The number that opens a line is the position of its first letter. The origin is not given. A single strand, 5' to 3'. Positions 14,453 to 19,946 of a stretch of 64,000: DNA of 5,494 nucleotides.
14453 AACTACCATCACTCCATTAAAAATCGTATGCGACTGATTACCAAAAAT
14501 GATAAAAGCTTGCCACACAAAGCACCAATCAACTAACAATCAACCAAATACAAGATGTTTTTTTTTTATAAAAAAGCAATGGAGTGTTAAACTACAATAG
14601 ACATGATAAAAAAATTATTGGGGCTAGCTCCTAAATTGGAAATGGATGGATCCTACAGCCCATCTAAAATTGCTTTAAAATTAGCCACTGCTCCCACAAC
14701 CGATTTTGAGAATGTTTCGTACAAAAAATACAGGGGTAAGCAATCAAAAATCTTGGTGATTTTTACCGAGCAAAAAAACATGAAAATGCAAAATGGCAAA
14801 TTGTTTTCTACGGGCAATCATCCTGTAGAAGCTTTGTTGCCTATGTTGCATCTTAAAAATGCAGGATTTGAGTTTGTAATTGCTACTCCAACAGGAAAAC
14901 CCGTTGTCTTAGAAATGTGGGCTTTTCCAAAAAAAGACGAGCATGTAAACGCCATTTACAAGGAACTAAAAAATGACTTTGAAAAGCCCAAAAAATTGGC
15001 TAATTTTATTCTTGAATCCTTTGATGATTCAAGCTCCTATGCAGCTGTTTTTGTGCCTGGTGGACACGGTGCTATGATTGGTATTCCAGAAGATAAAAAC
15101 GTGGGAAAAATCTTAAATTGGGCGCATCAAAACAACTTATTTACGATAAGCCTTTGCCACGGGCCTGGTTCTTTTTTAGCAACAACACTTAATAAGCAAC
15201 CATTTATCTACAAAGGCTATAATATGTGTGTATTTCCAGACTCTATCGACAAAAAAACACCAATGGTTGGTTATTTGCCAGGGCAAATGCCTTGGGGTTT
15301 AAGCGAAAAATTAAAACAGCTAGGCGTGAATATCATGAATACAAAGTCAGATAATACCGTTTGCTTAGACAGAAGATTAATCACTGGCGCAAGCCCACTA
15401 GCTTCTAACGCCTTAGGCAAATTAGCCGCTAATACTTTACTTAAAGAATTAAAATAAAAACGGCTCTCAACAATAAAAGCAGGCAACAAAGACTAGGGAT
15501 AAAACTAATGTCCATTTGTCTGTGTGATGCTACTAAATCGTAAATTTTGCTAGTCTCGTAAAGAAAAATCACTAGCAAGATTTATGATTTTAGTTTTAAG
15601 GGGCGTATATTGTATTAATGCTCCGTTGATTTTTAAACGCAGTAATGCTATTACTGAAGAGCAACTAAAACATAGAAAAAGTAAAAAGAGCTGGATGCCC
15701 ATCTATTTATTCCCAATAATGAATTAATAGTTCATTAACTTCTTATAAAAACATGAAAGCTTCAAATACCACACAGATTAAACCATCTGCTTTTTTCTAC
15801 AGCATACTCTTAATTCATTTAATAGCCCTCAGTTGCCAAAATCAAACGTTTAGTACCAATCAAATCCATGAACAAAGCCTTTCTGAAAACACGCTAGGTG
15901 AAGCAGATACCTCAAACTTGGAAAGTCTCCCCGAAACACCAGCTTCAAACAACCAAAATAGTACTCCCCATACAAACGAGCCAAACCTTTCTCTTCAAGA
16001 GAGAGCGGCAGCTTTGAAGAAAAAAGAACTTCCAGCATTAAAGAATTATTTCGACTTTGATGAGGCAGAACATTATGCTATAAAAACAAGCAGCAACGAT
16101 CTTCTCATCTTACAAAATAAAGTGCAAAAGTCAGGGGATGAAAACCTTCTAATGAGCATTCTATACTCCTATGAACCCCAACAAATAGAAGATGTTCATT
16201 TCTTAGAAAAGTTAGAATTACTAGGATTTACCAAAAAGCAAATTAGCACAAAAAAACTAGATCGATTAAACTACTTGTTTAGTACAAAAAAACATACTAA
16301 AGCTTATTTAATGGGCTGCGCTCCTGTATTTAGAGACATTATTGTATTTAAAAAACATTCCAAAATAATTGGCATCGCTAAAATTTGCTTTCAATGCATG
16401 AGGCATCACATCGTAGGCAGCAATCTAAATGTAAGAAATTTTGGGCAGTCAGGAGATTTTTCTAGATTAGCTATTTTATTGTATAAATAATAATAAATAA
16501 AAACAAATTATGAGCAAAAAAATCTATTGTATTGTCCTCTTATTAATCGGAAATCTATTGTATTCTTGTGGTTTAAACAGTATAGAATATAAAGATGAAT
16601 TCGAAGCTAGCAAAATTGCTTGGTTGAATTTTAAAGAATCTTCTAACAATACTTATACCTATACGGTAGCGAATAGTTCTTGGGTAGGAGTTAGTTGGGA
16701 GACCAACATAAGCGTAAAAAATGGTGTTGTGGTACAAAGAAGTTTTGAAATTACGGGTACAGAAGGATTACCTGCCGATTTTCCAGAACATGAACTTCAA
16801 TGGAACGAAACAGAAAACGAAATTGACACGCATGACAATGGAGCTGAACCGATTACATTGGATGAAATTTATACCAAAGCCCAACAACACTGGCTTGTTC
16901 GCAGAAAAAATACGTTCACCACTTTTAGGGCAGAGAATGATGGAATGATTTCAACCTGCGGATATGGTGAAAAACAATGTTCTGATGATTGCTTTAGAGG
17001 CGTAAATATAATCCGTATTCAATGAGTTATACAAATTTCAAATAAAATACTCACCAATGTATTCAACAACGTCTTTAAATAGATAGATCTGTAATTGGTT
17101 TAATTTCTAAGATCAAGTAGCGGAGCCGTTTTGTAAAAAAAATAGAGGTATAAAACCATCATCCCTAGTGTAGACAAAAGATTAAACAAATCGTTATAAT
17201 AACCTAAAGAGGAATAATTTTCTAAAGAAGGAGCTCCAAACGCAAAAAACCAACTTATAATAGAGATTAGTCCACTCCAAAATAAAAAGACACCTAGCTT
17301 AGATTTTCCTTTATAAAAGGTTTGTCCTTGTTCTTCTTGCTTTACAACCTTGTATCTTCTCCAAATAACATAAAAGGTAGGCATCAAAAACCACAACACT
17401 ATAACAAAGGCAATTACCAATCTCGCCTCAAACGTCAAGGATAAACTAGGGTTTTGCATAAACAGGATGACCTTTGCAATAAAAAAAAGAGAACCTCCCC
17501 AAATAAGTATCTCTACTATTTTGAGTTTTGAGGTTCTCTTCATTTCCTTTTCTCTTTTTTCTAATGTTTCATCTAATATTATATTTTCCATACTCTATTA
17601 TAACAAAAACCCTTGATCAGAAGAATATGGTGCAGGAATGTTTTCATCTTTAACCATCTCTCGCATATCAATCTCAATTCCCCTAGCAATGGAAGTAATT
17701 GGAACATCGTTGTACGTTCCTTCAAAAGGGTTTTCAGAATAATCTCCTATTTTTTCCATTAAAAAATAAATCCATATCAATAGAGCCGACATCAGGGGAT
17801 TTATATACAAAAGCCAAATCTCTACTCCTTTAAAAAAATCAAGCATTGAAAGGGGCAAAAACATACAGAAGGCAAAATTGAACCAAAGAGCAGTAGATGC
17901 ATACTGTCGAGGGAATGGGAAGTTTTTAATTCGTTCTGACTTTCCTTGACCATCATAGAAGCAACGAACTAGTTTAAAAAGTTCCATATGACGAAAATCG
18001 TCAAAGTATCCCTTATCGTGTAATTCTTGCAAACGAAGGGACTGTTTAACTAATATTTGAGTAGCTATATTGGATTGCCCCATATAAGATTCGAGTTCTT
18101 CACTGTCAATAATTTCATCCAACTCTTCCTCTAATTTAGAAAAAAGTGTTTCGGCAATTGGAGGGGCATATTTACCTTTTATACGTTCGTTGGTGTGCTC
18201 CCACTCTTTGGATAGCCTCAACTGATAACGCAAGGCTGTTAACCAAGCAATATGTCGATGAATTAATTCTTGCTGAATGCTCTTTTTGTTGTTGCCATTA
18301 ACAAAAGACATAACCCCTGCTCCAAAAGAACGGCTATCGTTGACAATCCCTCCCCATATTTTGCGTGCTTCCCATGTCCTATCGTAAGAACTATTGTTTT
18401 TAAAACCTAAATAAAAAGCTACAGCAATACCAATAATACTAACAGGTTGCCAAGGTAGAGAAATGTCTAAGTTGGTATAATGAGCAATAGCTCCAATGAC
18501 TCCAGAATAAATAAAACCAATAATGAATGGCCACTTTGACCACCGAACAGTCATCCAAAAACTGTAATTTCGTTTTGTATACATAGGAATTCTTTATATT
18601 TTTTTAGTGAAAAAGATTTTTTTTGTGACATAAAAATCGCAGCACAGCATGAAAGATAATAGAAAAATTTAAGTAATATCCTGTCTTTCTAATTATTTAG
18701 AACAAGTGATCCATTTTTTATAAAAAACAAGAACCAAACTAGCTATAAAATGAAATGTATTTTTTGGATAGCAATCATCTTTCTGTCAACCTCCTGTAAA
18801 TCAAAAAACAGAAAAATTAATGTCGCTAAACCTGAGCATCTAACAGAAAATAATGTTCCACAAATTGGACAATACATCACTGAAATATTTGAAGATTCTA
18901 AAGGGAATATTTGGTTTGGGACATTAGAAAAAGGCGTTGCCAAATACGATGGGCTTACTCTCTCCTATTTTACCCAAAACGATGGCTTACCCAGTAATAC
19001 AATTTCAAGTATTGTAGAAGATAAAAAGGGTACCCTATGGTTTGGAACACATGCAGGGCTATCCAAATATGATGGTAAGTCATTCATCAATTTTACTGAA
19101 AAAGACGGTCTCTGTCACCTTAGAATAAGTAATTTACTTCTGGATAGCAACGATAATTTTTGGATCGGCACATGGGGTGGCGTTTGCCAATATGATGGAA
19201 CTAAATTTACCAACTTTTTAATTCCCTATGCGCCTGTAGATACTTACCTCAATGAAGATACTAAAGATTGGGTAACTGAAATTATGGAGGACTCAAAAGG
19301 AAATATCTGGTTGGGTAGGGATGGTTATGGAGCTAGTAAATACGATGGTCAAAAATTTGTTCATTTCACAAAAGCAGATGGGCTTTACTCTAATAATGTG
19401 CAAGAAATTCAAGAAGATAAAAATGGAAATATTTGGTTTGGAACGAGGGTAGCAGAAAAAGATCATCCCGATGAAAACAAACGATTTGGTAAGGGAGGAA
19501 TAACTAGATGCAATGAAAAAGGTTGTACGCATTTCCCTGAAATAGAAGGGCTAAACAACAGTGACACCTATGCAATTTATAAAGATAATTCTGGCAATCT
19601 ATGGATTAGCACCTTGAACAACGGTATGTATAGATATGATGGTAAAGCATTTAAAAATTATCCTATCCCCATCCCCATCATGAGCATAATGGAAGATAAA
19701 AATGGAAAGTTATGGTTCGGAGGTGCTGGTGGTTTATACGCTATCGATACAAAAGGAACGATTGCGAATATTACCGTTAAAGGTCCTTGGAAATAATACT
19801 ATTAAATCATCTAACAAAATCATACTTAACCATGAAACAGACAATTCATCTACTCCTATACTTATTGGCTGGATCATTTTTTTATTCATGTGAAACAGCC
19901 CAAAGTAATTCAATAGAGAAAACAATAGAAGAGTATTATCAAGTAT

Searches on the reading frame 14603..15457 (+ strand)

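Call 43: search_protein_families(library=pfam, proteins=[window:14603-15457:+], max_evalue=0.001)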
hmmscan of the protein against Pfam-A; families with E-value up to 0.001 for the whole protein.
window:14603-15457:+ (284 aa): 1 family
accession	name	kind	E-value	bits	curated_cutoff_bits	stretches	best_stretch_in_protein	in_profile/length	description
PF01965.30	DJ-1_PfpI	-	2.5e-07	31.1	26.6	1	74-194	13-109/165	DJ-1/PfpI family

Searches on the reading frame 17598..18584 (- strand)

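Call 3: search_protein_families(library=pfam, proteins=[window:17598-18584:-], max_evalue=0.01)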
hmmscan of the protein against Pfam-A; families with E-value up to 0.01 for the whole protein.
window:17598-18584:- (328 aa): 1 family
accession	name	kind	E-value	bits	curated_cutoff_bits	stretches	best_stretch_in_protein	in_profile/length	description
PF25539.1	Bestrophin_2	-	1.6e-47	162.9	27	1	29-309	37-288/288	Bacterial/Fungal Bestrophin protein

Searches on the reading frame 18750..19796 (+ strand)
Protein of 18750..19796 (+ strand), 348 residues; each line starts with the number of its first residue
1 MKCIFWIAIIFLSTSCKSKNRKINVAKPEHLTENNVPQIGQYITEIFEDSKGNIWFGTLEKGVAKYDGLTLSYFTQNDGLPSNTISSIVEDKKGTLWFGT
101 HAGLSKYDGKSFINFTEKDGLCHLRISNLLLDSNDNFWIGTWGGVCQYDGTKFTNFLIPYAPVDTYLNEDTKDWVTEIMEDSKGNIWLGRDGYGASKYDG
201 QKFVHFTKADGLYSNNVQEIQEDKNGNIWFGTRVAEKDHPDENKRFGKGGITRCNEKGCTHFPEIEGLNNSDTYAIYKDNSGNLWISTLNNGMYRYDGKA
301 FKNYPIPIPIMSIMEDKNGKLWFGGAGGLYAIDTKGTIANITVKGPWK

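Call 3: search_protein_families(library=pfam, proteins=[window:18750-19796:+], max_evalue=0.01)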
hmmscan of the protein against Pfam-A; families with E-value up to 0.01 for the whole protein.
window:18750-19796:+ (348 aa): 5 families
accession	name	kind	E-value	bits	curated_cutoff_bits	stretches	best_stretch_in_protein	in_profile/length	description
PF07494.17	Reg_prop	-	4.5e-39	127.9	20.4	5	79-101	1-23/24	Two component regulator propeller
PF08450.18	SGL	-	7.6e-06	26.1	26.3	1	205-300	74-165/246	SMP-30/Gluconolactonase/LRE-like region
PF15533.11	Ntox33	-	0.00019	22.2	28.4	0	241-287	3-49/65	Bacterial toxin 33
PF13154.11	DUF3991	-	0.0056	17.5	24.5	0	220-232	23-35/74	Protein of unknown function (DUF3991)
PF12667.13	NigD_N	-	0.0071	16.9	24.3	0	85-119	12-49/67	NigD-like N-terminal OB domain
